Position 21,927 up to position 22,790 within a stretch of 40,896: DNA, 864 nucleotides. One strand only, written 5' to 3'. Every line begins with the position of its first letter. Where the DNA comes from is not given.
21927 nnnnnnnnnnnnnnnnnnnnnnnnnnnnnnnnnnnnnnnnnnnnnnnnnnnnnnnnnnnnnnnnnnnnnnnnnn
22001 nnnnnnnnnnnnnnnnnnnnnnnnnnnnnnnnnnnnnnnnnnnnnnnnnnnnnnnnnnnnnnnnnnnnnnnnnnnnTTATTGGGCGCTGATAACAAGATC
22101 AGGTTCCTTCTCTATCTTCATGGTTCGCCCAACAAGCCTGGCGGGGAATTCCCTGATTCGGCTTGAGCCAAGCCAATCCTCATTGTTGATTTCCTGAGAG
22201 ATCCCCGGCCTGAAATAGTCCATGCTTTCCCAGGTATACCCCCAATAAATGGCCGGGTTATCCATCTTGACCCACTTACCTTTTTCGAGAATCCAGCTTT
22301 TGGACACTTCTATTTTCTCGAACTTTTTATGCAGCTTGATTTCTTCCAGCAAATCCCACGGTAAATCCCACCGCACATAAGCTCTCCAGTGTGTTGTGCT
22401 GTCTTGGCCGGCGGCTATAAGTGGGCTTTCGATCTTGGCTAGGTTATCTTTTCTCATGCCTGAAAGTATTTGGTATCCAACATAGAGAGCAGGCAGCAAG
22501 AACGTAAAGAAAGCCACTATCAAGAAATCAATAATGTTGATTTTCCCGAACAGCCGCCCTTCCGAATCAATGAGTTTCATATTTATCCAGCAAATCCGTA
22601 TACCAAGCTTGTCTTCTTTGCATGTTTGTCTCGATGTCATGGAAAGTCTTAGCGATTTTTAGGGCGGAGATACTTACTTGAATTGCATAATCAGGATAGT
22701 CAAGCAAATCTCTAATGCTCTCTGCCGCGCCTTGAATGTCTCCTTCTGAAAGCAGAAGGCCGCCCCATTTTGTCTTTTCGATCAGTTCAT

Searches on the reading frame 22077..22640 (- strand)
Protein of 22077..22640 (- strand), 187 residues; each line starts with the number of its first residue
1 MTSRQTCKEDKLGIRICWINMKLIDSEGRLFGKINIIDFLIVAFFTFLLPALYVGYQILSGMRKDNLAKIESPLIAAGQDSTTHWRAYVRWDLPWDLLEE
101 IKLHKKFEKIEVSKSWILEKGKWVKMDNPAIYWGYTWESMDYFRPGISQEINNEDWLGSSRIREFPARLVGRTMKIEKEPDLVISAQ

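Call 10: search_protein_families(library=phrogs, proteins=[window:22077-22640:-], max_evalue=0.01)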
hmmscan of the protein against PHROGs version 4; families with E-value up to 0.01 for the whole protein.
window:22077-22640:- (187 aa): 0 families

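Call 11: search_protein_families(library=pfam, proteins=[window:22077-22640:-], max_evalue=0.01)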
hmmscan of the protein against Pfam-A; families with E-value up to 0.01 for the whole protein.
window:22077-22640:- (187 aa): 1 family
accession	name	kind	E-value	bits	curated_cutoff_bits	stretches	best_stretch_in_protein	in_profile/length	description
PF14221.11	DUF4330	-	3.5e-08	34.2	27.6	1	21-47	1-27/167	Domain of unknown function (DUF4330)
